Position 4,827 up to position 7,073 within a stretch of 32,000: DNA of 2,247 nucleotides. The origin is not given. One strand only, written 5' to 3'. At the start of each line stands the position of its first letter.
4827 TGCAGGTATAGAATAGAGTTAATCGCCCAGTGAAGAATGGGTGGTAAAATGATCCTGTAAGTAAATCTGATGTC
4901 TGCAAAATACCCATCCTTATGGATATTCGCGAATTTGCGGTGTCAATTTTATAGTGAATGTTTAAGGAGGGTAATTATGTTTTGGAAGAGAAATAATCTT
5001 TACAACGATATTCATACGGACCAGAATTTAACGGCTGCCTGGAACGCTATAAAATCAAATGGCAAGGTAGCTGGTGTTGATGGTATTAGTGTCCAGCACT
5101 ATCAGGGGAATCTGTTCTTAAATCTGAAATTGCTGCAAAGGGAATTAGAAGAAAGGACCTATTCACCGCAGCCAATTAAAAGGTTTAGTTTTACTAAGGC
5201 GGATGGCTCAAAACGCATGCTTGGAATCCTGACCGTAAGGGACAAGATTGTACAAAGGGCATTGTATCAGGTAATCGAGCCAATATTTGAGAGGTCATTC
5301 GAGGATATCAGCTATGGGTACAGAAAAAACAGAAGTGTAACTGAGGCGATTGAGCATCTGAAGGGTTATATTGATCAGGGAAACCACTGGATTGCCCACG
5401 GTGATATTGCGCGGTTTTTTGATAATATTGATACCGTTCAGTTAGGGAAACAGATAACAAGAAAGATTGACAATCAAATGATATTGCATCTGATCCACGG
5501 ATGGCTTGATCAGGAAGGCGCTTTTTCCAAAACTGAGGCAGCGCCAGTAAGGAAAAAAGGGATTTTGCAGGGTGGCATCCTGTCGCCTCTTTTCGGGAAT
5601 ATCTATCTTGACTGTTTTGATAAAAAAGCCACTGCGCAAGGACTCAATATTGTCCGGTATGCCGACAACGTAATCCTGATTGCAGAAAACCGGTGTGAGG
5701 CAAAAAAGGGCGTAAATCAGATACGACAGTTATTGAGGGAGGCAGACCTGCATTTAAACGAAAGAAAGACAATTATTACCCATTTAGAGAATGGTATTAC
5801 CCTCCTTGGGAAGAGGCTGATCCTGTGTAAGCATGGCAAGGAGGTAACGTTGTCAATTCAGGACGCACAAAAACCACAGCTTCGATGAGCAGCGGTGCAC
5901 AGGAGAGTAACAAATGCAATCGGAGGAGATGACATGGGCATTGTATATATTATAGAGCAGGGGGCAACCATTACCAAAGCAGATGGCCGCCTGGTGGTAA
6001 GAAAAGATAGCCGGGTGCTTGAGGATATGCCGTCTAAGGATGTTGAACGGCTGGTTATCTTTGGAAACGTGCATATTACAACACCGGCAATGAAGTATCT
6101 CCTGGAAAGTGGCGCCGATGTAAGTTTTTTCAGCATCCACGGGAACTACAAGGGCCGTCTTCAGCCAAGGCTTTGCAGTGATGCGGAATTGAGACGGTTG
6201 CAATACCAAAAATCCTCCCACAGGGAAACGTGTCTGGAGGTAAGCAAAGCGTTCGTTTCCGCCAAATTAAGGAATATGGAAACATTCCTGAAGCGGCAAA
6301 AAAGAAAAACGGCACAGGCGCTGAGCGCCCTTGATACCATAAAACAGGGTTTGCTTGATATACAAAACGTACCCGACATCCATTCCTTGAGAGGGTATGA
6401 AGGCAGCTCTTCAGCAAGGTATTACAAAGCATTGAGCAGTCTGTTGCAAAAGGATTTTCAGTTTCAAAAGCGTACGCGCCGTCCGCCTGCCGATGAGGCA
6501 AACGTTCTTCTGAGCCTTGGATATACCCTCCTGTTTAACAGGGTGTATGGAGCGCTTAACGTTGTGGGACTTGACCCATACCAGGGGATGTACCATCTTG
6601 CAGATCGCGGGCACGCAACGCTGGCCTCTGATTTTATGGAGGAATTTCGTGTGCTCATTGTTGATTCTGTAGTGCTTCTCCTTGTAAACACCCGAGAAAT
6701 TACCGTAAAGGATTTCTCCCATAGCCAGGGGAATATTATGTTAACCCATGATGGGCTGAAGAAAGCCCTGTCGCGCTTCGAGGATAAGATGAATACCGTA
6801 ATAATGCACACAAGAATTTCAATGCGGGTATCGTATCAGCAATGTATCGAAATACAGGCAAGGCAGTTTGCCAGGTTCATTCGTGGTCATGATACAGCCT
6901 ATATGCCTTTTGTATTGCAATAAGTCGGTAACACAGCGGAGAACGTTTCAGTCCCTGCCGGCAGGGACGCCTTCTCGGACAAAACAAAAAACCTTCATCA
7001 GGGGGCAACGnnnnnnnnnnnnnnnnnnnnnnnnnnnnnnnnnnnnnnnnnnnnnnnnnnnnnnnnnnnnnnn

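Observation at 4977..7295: RT-Cas1-Cas2 adaptation module with no CRISPR array and no effector genes in 32 kb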

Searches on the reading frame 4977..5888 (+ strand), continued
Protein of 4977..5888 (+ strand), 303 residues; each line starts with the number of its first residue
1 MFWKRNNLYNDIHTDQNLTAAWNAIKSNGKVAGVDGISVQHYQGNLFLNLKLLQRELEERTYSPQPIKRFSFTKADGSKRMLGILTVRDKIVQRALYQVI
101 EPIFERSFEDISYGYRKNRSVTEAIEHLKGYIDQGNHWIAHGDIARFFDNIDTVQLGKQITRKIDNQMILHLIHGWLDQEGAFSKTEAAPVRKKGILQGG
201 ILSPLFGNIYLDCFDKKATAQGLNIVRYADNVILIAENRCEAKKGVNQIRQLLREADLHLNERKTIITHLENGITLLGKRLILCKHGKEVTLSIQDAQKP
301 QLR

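Call 69: search_protein_families(library=padloc, proteins=[L088:6331-7323:+, L088:7320-8351:+, L088:8472-9158:+, L088:9229-9513:+, L088:9510-9845:+, L088:15310-16221:+, L090:4783-9117:+, L087:13476-14228:+, L005:13571-14335:+, L005:4182-6647:+], max_evalue=0.001)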
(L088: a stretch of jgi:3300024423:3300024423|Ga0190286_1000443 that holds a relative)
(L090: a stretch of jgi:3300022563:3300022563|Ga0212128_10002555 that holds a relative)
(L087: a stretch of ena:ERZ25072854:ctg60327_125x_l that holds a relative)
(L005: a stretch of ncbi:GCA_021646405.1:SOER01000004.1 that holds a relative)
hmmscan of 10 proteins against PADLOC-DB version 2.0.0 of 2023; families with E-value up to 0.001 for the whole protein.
L088:6331-7323:+ (330 aa): 0 families

L088:7320-8351:+ (343 aa): 2 families
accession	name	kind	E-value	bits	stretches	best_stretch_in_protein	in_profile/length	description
PDLC01995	RtcR_PspF2--CARF_AAA_HTH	-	8.4e-07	26.5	1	7-133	3-124/481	-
PDLC01816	CARF1--CARF_HEPN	-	0.00011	19.2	1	6-137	2-145/427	-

L088:8472-9158:+ (228 aa): 0 families

L088:9229-9513:+ (94 aa): 0 families

L088:9510-9845:+ (111 aa): 0 families

L088:15310-16221:+ (303 aa): 0 families

L090:4783-9117:+ (1444 aa): 0 families

L087:13476-14228:+ (250 aa): 0 families

L005:13571-14335:+ (254 aa): 0 families

L005:4182-6647:+ (821 aa): 14 families
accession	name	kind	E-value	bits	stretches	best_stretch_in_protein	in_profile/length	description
PDLC02114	Cas7_IIId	-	1.3e-161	537.1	1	107-819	13-544/546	-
PDLC01407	Csm3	-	1.6e-121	405.1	1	114-816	4-513/519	"CAS-III-A,CAS-III-D; effector_G7"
PDLC01013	Csm3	-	3.9e-121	404.1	1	106-810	7-611/650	Csm3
PDLC02108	Cas7_IIId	-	2.4e-69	233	2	116-587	3-371/540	-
PDLC02116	Cas7_IIId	-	3.5e-69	232.2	2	114-601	9-439/617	-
PDLC02109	Cas7_IIId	-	3.5e-43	146.5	2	118-606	9-395/544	-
PDLC01220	gRAMP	-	6.9e-27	91.5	2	652-803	1353-1472/1494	CAS-III-E; effector_UNK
PDLC01016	Csm3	-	4.3e-21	74.2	1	152-706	2-189/189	Csm3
PDLC01442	Csm3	-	3.7e-12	44.5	1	148-227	9-66/208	"CAS-III-A,CAS-III-D; effector_G7"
PDLC01613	Csm3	-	6.6e-12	44.7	2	152-430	1-150/177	"CAS-III-A,CAS-III-D; effector_G7"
PDLC01296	Csm3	-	2.2e-07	29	0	653-708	132-187/192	"CAS-III-A,CAS-III-D; effector_G7"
PDLC01017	Csm3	-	7.7e-07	27.1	1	197-311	47-148/257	Csm3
PDLC01724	typeIV_Cas7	-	0.00025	18.8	0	657-722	225-298/329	Csf2_0_IV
PDLC01015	Csm3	-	0.00028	20.2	0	191-243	21-62/178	Csm3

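Call 76: find_homologous_proteins(query=L005:4182-6647:+, max_evalue=1e-10)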
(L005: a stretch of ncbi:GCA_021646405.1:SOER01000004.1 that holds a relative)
Query L005:4182-6647:+ (821 aa): 1059 proteins with E <= 1e-10 among 7811 candidates; the best 120 are listed.
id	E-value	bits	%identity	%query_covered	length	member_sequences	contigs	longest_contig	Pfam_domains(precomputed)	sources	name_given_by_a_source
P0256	0.0e+0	1900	100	100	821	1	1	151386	PF03787.21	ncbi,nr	ncbi:MAG: TIGR03986 family CRISPR-associated RAMP protein [wastewater metagenome]|nr:TIGR03986 famil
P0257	0.0e+0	1412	75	100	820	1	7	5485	PF03787.21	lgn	-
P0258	0.0e+0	1356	73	99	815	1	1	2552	PF03787.21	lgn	-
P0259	0.0e+0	1308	71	99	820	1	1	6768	PF03787.21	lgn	-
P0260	5.2e-294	996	58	99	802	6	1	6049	PF03787.21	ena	-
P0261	2.0e-293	994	59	99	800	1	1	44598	PF03787.21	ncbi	-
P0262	8.0e-289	978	58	99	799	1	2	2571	PF03787.21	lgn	-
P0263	4.2e-284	963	58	99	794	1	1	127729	PF03787.21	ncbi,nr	ncbi:MAG: TIGR03986 family CRISPR-associated RAMP protein [Candidatus Kuenenia sp.]|nr:TIGR03986 fam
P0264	1.1e-283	962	63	86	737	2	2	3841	PF03787.21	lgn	-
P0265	5.7e-282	956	57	99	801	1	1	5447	PF03787.21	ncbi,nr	ncbi:MAG: superfamily protein [Candidatus Brocadiaceae bacterium]|nr:superfamily protein [Candidatus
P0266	1.0e-252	859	54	99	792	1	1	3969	PF03787.21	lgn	-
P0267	3.9e-248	844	57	86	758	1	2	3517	PF03787.21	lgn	-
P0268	4.5e-229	781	54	86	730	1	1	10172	PF03787.21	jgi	-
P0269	1.0e-226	773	56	86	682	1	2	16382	PF03787.21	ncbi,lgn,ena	-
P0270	3.3e-222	758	48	99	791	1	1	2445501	PF03787.21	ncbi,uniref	ncbi:TIGR03986 family CRISPR-associated RAMP protein [hot springs metagenome]|uniref:TIGR03986 famil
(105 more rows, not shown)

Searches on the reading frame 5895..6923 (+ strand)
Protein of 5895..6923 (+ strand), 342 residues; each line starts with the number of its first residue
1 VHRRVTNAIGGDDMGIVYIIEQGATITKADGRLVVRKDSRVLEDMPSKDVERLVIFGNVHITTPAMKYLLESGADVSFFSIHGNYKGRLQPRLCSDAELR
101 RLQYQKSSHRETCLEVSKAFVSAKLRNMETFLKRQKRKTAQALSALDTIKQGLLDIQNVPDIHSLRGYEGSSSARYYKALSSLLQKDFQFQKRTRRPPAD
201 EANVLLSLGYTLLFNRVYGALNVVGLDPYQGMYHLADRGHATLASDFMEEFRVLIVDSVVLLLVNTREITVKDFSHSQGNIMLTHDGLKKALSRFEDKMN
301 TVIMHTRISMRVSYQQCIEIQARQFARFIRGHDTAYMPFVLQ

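Call 3: search_protein_families(library=pfam, proteins=[window:5895-6923:+], max_evalue=0.01)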
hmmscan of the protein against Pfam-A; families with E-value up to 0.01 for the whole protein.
window:5895-6923:+ (342 aa): 1 family
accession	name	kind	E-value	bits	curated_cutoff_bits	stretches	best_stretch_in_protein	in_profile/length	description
PF01867.21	Cas_Cas1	-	4e-90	302.2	22.3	1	17-296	1-282/283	CRISPR associated protein Cas1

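Call 8: find_encoding_contigs(protein=window:5895-6923:+, flank=10000, max_places=10)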
Protein window:5895-6923:+ (342 aa): no gene with exactly this product is on record in the collection.

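Call 10: find_encoding_contigs(protein=window:5934-6923:+, flank=10000, max_places=10)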
Protein window:5934-6923:+ (329 aa): 23 contigs read that carry it; 4 places shown.
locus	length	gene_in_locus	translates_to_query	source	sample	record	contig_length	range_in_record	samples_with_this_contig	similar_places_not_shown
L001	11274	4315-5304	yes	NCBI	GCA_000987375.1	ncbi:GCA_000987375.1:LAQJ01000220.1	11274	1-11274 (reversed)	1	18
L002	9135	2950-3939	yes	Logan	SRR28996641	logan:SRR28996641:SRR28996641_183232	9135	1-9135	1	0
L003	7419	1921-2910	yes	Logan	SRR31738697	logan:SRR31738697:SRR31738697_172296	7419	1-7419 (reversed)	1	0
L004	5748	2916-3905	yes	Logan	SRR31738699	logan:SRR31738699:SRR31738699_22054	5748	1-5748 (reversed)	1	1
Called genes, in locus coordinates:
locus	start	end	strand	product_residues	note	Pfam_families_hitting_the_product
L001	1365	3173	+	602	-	PF01839:FG-GAP (faint), PF13517:FG-GAP_3 (weak)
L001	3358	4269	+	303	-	PF00078:RVT_1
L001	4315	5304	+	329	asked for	PF01867:Cas_Cas1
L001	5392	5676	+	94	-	PF09827:CRISPR_Cas2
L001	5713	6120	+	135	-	PF09391:DUF2000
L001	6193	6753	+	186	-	PF00800:PDT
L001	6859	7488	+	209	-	PF02311:AraC_binding (faint)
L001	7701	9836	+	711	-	PF09371:Tex_N, PF22706:Tex_central_region, PF16921:Tex_YqgF, PF14635:HHH_7, PF12836:HHH_3, PF17674:HHH_9, PF00575:S1, PF23459:S1_RRP5, +1 more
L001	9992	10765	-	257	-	PF00881:Nitroreductase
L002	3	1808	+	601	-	?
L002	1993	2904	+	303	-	PF00078:RVT_1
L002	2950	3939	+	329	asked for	PF01867:Cas_Cas1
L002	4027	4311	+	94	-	PF09827:CRISPR_Cas2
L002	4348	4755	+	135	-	PF09391:DUF2000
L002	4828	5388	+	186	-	PF00800:PDT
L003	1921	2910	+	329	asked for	PF01867:Cas_Cas1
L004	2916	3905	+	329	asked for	PF01867:Cas_Cas1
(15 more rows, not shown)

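Call 58: search_protein_families(library=ncbifam, proteins=[window:5934-6923:+], max_evalue=0.001)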
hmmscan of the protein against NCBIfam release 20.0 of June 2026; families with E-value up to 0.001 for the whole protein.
window:5934-6923:+ (329 aa): 10 families
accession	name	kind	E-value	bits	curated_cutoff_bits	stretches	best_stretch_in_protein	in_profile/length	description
NF049935.1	cas4g_cas1g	exception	3.3e-95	319.6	560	1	3-327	216-544/546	CRISPR-associated endonuclease Cas4g/Cas1g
TIGR04093.1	cas1_CYANO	exception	4.3e-92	308.6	385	1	3-328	2-333/334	type I-D CRISPR-associated endonuclease Cas1d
TIGR00287.1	cas1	equivalog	3.7e-86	289.2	71.7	1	4-321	2-324/327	CRISPR-associated endonuclease Cas1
TIGR03640.1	cas1_DVULG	exception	5.5e-75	252.7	385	1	4-327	6-339/340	type I-C CRISPR-associated endonuclease Cas1c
TIGR03641.1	cas1_HMARI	exception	2e-58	198.2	304.1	1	4-328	3-322/324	type I-B CRISPR-associated endonuclease Cas1b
TIGR03983.1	cas1_MYXAN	equivalog_domain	1.4e-53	182.1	358.05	1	3-314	13-332/347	type I-MYXAN CRISPR-associated endonuclease Cas1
TIGR04329.1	cas1_PREFRAN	exception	4.3e-33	114.8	300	1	7-281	12-280/317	type V CRISPR-associated endonuclease Cas1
TIGR03639.1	cas1_NMENI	exception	1.9e-17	63.5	120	1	6-253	5-235/278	type II CRISPR-associated endonuclease Cas1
TIGR03638.1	cas1_ECOLI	exception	0.00015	21.1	215.6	0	146-221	127-204/269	type I-E CRISPR-associated endonuclease Cas1e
TIGR03637.1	cas1_YPEST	exception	0.00019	20.9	150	1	31-214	38-236/307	type I-F CRISPR-associated endonuclease Cas1f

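Call 59: search_protein_families(library=padloc, proteins=[window:5934-6923:+], max_evalue=0.001)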
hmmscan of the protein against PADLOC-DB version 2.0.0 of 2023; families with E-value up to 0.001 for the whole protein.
window:5934-6923:+ (329 aa): 31 families (the best 25 are shown)
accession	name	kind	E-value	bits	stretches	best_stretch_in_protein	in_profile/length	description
PDLC02025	Cas1d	-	3.2e-89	297.6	1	1-328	1-315/316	-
PDLC01608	Cas1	-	9.4e-88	292.3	1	4-283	1-275/276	"CAS-I,CAS-II,CAS-III,CAS-IV,CAS-V,CAS-VI; acquisition_1"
PDLC00927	Cas1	-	9.9e-87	289.2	1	4-321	2-324/327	CRISPR-associated endonuclease Cas1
PDLC01248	Cas1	-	3.4e-85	284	1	4-318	3-289/289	"CAS-I,CAS-II,CAS-III,CAS-IV,CAS-V,CAS-VI; acquisition_1"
PDLC00928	Cas1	-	1.9e-81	271.5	1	4-318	2-315/315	Cas1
PDLC01747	Cas1g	-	2.8e-81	271.7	1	3-326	199-520/523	-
PDLC01743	Cas1c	-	5.8e-80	267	1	4-328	8-336/337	-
PDLC01740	Cas1_IIIa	-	5.1e-76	254.6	1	4-326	3-325/331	-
PDLC00923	Cas1c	-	1.4e-75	252.7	1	4-327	6-339/340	"CRISPR-associated endonuclease Cas1, subtype I-C/DVULG"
PDLC01334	Cas1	-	3.2e-75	251.5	1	4-327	5-336/336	"CAS-I,CAS-II,CAS-III,CAS-IV,CAS-V,CAS-VI; acquisition_1"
PDLC01449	Cas1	-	1.5e-72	242.3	1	5-319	5-283/285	"CAS-I,CAS-II,CAS-III,CAS-IV,CAS-V,CAS-VI; acquisition_1"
PDLC01249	Cas1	-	3.5e-67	224.5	1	4-261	1-246/246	"CAS-I,CAS-II,CAS-III,CAS-IV,CAS-V,CAS-VI; acquisition_1"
PDLC02067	Cas1b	-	5.8e-60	201.6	1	3-315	201-519/533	-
PDLC01742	Cas1b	-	2.4e-58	196.2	1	4-327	5-323/326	-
PDLC01335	Cas1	-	3.9e-57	192.1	1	4-326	2-314/315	"CAS-I,CAS-II,CAS-III,CAS-IV,CAS-V,CAS-VI; acquisition_1"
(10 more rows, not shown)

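Call 64: search_solved_structures(query=window:5934-6923:+, max_evalue=0.00001, show_alignments=1)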
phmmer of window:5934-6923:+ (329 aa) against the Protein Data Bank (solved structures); distinct sequences matched with E-value up to 0.00001: 11.
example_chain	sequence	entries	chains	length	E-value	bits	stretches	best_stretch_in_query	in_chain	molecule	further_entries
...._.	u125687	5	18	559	1.5e-50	175.4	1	9-327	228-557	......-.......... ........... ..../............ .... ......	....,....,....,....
7cr6_A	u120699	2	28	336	3.9e-47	164.1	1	26-328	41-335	CRISPR-associated endonuclease Cas1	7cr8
8d3l_A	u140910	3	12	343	6.8e-46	160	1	5-327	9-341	CRISPR-associated endonuclease Cas1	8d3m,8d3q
8d3p_A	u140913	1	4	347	7.1e-46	160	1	5-327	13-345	CRISPR-associated endonuclease Cas1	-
4xtk_A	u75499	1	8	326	2.9e-33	118.6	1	4-318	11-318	CRISPR-associated endonuclease Cas1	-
4n06_A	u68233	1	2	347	2e-32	115.8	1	16-326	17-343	CRISPR-associated endonuclease Cas1 1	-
7kft_D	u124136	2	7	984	8.3e-29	103.9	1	12-267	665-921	Cas6-RT-Cas1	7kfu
4wj0_A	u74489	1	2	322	4e-27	98.4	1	12-326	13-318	CRISPR-associated endonuclease Cas1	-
2yzs_A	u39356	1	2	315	6e-27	97.8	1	2-325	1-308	Putative uncharacterized protein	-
7ei1_A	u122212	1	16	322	1.1e-24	90.4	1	35-326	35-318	CRISPR-associated endonuclease Cas1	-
6opm_A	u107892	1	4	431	1.3e-24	90.2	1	9-316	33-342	CRISPR-associated endonuclease Cas1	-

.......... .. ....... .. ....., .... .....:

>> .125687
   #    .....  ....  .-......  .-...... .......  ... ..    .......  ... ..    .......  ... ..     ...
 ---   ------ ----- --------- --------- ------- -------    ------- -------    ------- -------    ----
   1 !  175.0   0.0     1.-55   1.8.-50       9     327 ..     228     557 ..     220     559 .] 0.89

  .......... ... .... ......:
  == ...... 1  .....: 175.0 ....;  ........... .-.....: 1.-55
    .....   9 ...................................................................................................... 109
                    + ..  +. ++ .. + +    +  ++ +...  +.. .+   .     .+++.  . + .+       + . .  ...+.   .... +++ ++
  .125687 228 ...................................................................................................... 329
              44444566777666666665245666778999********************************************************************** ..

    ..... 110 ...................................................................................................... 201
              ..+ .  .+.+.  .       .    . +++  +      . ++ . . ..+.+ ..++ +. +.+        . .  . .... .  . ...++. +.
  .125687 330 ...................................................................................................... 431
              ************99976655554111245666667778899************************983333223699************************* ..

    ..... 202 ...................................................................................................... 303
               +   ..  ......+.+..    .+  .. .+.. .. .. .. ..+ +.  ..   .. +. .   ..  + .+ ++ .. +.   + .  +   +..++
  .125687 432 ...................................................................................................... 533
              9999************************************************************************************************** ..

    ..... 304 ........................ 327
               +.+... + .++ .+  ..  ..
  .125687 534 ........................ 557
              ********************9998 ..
